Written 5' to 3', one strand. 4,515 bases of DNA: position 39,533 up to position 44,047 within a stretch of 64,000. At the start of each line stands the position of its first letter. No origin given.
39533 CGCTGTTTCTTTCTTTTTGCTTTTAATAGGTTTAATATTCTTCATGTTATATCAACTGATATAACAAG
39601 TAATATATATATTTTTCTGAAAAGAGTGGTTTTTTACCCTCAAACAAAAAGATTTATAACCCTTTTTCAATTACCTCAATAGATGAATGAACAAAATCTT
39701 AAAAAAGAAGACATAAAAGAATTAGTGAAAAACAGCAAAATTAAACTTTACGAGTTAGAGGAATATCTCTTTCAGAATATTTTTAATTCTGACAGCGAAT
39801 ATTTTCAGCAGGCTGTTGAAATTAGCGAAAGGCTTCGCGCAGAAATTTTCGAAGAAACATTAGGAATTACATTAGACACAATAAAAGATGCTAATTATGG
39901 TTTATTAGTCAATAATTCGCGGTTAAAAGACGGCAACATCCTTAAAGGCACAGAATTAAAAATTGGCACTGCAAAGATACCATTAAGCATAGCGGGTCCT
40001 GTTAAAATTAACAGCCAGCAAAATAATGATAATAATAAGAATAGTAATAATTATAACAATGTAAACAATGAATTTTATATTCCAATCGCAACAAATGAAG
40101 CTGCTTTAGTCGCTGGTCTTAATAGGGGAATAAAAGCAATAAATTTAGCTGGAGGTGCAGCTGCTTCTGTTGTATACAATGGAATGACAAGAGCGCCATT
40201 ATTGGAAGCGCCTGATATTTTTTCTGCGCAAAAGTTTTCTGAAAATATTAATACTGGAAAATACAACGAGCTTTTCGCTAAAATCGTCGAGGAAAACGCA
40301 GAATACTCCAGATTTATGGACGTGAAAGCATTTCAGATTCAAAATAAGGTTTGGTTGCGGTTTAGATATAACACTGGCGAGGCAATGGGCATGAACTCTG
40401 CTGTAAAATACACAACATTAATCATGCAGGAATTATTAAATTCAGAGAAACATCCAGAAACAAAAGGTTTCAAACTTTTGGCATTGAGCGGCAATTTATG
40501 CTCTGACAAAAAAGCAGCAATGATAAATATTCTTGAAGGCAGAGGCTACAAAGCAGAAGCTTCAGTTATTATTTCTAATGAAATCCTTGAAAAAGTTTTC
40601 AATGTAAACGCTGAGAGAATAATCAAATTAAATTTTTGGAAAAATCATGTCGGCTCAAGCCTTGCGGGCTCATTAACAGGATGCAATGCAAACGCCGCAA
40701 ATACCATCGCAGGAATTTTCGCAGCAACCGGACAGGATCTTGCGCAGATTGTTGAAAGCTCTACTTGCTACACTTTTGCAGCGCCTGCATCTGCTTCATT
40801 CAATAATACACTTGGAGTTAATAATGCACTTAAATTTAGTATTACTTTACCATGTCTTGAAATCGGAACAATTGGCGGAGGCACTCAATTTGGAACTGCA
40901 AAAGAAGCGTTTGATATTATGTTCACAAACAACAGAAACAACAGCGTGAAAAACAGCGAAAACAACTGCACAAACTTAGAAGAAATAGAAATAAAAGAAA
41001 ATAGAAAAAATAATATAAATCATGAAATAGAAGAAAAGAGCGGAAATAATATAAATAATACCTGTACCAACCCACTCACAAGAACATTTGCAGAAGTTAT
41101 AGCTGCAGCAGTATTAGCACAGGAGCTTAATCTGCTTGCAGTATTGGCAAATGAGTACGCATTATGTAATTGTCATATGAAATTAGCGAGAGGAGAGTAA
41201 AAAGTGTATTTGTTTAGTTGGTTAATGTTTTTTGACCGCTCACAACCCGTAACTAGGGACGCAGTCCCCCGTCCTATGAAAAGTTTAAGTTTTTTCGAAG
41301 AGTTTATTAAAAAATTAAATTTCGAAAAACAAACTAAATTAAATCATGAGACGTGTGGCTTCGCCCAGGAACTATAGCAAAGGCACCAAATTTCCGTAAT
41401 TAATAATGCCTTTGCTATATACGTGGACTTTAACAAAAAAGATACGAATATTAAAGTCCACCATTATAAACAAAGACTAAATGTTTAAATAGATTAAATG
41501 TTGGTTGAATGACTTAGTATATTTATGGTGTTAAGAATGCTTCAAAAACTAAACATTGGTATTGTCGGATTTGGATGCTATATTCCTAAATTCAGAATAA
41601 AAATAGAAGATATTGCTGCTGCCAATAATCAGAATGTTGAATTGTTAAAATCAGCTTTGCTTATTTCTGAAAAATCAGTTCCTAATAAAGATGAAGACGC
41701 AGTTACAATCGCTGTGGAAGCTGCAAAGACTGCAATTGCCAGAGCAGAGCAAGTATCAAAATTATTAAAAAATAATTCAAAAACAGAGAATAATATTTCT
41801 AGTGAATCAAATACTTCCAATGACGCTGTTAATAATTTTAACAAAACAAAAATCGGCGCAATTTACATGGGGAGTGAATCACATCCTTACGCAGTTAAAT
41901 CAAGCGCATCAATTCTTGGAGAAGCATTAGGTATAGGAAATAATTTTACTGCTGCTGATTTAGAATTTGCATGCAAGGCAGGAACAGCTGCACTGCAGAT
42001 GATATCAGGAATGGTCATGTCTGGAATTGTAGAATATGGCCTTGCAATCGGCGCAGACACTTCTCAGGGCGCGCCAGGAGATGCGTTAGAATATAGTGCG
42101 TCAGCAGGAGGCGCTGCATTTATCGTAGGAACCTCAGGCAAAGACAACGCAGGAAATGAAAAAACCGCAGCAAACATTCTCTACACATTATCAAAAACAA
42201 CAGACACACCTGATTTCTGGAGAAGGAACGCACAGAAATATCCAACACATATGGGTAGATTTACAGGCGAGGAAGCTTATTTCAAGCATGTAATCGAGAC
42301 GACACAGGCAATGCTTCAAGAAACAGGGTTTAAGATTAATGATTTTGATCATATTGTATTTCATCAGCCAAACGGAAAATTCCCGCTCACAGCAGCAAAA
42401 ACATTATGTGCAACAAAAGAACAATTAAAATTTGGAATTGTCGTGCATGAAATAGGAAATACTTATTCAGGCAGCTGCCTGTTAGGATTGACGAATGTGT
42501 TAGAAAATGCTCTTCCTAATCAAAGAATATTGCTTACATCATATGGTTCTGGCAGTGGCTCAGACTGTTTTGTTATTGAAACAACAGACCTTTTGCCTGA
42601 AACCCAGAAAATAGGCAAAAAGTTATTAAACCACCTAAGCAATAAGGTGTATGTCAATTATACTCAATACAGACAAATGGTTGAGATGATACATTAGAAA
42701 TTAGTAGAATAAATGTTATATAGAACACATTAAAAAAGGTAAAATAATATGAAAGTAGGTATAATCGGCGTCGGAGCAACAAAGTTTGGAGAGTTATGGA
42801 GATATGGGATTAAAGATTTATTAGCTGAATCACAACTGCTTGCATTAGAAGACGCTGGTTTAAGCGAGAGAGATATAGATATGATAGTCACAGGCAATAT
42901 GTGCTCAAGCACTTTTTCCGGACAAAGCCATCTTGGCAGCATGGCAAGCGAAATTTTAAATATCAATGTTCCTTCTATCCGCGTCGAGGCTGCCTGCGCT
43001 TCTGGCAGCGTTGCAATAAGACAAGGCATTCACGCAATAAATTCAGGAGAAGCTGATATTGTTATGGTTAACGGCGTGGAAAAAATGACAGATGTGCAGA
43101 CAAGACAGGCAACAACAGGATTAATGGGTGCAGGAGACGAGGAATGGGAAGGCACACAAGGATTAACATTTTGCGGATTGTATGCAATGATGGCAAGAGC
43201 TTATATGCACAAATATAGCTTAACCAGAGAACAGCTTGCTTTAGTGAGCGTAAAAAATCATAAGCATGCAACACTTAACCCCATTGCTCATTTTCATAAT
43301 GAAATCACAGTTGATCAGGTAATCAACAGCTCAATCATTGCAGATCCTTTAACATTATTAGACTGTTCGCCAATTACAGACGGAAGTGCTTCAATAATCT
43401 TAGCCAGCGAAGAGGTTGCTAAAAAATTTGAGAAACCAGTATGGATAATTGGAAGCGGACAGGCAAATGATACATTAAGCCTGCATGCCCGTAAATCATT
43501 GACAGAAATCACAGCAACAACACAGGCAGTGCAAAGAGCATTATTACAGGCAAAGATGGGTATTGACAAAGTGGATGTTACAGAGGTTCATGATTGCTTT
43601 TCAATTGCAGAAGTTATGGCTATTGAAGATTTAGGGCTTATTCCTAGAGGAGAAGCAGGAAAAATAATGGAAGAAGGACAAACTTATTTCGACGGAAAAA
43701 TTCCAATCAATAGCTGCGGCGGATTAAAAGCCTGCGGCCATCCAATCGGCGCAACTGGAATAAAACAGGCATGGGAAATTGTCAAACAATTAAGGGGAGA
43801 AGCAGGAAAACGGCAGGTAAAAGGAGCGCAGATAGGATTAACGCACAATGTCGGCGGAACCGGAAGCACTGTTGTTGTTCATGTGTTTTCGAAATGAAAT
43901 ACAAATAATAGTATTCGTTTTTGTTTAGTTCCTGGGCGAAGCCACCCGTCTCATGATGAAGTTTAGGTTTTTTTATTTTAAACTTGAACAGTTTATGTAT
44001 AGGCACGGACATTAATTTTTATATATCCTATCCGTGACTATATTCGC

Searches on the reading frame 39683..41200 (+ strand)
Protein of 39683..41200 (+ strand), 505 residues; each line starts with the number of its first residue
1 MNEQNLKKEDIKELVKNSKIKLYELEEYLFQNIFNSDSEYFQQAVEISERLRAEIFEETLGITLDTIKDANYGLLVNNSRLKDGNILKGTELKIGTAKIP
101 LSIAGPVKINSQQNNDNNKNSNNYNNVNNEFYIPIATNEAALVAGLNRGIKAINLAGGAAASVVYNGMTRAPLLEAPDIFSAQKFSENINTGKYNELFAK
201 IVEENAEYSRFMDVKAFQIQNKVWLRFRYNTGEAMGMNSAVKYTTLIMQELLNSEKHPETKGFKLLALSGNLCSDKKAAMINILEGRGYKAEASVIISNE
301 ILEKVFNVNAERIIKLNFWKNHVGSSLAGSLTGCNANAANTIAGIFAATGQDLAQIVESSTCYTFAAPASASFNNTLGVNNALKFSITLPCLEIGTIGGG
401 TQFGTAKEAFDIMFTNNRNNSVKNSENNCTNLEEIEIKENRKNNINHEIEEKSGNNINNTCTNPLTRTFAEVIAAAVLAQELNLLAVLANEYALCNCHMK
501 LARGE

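Call 21: search_protein_families(library=pfam, proteins=[window:39683-41200:+], max_evalue=0.001)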
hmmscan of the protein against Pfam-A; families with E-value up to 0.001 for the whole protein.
window:39683-41200:+ (505 aa): 1 family
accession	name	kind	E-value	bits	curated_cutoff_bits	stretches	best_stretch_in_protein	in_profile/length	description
PF00368.23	HMG-CoA_red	-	1.6e-81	274.7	27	1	77-503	21-368/368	Hydroxymethylglutaryl-coenzyme A reductase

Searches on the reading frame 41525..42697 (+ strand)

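Call 21: search_protein_families(library=pfam, proteins=[window:41525-42697:+], max_evalue=0.001)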
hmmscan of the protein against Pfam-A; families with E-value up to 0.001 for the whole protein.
window:41525-42697:+ (390 aa): 2 families
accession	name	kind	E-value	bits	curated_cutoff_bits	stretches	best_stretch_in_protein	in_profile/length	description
PF08541.16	ACP_syn_III_C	-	4.6e-10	39.9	26.6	1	264-351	1-88/90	3-Oxoacyl-[acyl-carrier-protein (ACP)] synthase III C terminal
PF08540.16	HMG_CoA_synt_C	-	1.3e-07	31.9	25.1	1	305-387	149-239/280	Hydroxymethylglutaryl-coenzyme A synthase C terminal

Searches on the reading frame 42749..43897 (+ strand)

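Call 21: search_protein_families(library=pfam, proteins=[window:42749-43897:+], max_evalue=0.001)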
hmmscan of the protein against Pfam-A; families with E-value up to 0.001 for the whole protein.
window:42749-43897:+ (382 aa): 4 families
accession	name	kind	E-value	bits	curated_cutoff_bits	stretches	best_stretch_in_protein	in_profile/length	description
PF22691.2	Thiolase_C_1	-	1.8e-47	161.1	28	1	237-382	1-144/144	Thiolase C-terminal domain-like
PF00108.29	Thiolase_N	-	1.4e-30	107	26.4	1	4-222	2-260/260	Thiolase, N-terminal domain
PF02803.24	Thiolase_C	-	5.2e-12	45.9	27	1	256-365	23-114/123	Thiolase, C-terminal domain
PF00109.32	ketoacyl-synt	-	5.5e-09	36.4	20.8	1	58-118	149-209/252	Beta-ketoacyl synthase, N-terminal domain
